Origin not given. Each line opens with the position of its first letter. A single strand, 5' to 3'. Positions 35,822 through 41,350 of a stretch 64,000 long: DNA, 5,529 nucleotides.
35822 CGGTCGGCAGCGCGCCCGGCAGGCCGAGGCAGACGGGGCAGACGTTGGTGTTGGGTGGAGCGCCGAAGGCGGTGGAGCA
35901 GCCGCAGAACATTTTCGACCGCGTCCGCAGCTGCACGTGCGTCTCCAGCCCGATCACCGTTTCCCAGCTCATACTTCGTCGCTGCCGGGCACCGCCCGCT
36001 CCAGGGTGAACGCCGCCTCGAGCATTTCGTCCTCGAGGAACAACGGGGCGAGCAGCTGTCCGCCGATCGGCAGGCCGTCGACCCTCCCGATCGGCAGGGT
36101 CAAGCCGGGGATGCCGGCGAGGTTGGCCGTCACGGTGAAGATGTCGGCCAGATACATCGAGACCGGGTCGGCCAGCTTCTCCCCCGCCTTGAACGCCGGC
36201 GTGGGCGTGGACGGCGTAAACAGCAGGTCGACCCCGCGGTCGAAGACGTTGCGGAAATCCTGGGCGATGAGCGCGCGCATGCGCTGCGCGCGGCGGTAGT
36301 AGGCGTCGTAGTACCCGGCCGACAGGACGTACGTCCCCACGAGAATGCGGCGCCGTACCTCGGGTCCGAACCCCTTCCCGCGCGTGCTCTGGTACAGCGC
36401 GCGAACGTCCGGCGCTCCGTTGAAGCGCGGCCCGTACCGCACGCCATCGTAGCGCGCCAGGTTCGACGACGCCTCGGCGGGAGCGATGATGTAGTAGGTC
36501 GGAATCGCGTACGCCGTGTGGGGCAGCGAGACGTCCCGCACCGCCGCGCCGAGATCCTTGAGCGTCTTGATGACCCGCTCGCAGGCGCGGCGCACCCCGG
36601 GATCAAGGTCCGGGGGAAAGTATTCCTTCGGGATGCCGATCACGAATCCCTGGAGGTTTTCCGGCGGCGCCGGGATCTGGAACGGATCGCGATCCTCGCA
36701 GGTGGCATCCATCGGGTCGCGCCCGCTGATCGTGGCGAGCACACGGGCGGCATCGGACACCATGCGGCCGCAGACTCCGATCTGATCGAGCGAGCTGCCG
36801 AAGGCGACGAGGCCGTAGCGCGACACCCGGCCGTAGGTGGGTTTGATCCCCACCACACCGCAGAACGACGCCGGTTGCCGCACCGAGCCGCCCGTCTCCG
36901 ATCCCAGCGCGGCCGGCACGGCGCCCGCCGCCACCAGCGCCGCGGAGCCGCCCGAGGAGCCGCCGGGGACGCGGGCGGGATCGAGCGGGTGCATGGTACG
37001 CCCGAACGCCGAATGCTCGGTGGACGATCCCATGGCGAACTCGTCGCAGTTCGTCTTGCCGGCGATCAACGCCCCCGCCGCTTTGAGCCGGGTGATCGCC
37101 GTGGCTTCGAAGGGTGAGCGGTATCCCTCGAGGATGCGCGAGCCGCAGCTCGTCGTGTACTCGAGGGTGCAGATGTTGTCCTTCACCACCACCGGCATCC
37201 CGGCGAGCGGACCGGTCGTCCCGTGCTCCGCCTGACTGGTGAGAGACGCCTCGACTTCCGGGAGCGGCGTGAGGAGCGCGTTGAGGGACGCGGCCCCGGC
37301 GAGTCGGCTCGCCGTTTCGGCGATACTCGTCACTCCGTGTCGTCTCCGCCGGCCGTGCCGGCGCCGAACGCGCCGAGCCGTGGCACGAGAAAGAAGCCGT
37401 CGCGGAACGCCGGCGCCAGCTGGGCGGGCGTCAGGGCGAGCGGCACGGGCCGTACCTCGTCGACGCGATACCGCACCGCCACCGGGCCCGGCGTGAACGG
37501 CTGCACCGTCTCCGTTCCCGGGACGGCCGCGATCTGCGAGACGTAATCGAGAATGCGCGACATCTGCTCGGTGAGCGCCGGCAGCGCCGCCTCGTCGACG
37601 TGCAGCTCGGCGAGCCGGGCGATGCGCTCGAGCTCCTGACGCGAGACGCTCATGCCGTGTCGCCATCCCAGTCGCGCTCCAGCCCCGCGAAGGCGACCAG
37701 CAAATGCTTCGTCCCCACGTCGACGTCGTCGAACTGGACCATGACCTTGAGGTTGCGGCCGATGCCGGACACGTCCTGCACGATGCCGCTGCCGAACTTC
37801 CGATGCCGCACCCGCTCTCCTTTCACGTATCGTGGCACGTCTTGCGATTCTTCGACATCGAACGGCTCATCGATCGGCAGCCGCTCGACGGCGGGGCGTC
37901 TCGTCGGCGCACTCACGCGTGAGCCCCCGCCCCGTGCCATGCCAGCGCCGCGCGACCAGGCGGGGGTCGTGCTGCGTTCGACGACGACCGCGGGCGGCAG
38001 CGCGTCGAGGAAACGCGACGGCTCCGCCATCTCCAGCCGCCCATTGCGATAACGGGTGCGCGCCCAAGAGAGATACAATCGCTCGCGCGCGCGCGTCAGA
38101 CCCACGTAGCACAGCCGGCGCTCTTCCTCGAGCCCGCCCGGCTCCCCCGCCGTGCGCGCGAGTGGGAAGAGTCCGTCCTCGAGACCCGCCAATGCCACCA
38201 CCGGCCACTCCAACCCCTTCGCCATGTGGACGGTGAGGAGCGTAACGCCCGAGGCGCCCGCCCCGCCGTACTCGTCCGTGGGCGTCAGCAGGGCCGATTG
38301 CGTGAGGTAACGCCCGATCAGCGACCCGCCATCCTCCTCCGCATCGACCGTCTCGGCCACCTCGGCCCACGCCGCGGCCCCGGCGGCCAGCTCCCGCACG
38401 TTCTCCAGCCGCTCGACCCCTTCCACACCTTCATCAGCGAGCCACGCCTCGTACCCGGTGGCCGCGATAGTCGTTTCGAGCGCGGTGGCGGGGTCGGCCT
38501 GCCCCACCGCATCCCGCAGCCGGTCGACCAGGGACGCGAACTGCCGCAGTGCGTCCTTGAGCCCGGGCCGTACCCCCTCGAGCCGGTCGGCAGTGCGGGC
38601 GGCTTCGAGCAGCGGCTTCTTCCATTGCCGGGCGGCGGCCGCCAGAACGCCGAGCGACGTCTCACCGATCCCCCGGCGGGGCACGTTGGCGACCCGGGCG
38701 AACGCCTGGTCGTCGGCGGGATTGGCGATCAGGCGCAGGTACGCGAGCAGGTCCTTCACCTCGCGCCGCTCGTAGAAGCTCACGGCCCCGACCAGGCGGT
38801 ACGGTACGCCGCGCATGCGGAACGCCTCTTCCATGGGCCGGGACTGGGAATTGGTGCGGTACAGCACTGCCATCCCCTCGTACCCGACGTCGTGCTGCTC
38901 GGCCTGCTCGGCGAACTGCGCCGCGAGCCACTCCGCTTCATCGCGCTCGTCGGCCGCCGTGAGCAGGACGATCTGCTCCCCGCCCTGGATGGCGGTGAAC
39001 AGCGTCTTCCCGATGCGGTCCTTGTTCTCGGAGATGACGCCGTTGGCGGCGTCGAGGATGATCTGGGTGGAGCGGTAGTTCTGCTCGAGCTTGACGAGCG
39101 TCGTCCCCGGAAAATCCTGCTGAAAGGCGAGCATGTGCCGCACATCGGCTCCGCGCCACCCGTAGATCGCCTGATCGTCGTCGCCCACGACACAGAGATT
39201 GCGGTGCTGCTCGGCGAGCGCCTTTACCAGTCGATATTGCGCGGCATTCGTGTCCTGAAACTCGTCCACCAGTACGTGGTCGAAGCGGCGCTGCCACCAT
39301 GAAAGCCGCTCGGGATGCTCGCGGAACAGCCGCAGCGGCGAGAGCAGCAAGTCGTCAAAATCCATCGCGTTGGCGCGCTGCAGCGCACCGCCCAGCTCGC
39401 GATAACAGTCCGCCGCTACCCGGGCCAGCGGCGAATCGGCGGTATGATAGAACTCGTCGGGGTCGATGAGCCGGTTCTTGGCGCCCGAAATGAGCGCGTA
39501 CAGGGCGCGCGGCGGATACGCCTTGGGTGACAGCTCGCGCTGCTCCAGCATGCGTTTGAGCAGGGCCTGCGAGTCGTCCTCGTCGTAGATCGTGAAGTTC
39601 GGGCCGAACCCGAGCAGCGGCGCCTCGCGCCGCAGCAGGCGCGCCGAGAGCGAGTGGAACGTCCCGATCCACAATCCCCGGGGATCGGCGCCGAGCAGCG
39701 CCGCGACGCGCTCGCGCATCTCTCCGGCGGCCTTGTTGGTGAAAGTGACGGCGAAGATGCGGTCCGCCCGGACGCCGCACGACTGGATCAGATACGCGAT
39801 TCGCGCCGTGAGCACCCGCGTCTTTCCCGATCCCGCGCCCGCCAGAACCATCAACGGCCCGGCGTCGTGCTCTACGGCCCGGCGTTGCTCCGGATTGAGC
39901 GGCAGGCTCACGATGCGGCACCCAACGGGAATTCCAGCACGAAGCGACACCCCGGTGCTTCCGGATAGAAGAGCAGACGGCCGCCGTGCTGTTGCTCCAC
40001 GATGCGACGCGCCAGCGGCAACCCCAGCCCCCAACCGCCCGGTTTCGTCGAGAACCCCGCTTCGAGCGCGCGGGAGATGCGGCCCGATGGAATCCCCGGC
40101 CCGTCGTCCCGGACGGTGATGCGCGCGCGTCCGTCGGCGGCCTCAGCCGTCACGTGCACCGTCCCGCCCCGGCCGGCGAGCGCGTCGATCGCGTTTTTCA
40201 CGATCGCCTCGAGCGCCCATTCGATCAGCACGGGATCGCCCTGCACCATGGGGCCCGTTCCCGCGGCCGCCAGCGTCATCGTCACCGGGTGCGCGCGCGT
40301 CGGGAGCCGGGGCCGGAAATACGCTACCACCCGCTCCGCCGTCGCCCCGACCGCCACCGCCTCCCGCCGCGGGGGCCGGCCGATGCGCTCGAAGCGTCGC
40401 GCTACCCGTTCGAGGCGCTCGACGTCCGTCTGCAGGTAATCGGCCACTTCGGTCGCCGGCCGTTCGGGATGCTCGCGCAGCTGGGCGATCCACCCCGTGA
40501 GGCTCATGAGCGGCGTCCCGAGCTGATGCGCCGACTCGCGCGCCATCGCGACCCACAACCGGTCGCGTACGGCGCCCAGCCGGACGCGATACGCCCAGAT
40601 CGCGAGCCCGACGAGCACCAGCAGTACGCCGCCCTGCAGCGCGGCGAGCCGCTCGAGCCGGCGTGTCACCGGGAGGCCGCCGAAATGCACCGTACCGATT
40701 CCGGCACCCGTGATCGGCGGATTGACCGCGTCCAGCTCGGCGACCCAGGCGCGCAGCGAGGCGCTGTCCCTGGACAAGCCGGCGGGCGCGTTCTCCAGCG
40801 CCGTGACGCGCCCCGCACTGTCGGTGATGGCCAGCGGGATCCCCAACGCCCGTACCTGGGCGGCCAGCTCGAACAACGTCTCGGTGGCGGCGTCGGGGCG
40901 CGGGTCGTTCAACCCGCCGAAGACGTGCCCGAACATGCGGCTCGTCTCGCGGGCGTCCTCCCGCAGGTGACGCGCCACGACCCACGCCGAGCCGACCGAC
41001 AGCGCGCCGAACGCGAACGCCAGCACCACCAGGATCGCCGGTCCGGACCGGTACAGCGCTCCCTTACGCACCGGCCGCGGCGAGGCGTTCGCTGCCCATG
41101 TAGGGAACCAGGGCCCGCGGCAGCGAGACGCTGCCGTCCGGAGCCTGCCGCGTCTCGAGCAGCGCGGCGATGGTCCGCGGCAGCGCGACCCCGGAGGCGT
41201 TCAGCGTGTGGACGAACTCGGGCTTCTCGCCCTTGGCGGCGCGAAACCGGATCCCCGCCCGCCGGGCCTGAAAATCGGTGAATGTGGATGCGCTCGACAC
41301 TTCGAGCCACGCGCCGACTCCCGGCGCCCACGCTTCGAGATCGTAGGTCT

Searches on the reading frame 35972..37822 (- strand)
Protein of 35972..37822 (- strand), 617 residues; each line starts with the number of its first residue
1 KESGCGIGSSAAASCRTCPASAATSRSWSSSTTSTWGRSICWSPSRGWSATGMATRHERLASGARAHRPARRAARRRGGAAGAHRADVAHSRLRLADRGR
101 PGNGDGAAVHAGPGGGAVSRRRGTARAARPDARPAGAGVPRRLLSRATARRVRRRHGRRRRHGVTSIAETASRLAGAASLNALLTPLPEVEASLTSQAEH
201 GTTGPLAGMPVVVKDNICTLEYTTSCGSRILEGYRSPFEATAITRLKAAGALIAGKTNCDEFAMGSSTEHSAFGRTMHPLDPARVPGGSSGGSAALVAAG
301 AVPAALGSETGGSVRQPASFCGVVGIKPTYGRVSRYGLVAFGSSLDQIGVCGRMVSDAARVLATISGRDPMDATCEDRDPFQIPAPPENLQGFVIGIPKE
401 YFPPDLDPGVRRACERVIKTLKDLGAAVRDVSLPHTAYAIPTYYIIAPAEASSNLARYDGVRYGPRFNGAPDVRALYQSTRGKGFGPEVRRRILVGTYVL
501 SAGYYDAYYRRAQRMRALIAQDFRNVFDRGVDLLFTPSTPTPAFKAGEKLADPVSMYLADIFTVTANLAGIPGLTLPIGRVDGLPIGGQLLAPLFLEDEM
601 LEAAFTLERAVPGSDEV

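Call 72: search_protein_families(library=pfam, proteins=[window:35972-37822:-], max_evalue=0.001)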
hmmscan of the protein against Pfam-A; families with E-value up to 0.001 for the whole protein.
window:35972-37822:- (617 aa): 1 family
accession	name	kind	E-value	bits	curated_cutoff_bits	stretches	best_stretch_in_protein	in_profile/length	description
PF01425.27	Amidase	-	9e-141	470.4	27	1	180-601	17-445/445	Amidase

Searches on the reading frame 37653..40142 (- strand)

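Call 57: search_protein_families(library=pfam, proteins=[window:37653-40142:-], max_evalue=0.00001)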
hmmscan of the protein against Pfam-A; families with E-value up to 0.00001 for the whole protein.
window:37653-40142:- (830 aa): 6 families
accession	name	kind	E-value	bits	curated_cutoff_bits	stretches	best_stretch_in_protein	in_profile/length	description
PF00580.27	UvrD-helicase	-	8.2e-91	304.9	23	1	82-345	1-271/271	UvrD/REP helicase N-terminal domain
PF13361.12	UvrD_C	-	1.7e-67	228.7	25.6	1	350-695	1-349/350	UvrD-like helicase C-terminal domain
PF13245.12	AAA_19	-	1.8e-24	86.8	25.1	1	86-328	1-132/134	AAA domain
PF13538.12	UvrD_C_2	-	1.2e-09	38.4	27.4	1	633-691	2-51/52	UvrD-like helicase C-terminal domain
PF21196.3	PcrA_UvrD_tudor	-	2.2e-08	34.3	23.9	1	775-821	2-46/48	PcrA/UvrD tudor domain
PF13604.12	AAA_30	-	2.2e-06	28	27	0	82-146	2-66/191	AAA domain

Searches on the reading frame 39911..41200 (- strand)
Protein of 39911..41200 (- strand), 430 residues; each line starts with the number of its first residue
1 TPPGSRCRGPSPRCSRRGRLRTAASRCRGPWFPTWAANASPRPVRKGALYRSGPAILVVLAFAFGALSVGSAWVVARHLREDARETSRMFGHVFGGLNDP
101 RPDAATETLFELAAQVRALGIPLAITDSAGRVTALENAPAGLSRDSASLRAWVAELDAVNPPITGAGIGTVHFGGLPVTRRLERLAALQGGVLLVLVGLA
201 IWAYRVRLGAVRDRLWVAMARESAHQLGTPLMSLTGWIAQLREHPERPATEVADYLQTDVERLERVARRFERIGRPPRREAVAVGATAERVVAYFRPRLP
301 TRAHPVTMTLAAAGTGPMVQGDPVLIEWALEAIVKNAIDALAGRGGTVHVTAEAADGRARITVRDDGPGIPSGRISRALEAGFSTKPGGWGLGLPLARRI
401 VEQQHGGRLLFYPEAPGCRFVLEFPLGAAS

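Call 76: search_protein_families(library=pfam, proteins=[window:39911-41200:-], max_evalue=0.00001)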
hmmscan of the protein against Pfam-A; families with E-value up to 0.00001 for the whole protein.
window:39911-41200:- (430 aa): 1 family
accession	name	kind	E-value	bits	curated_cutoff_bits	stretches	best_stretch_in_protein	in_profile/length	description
PF02518.31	HATPase_c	-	1.4e-19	71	26.4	1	321-426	1-109/111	Histidine kinase-, DNA gyrase B-, and HSP90-like ATPase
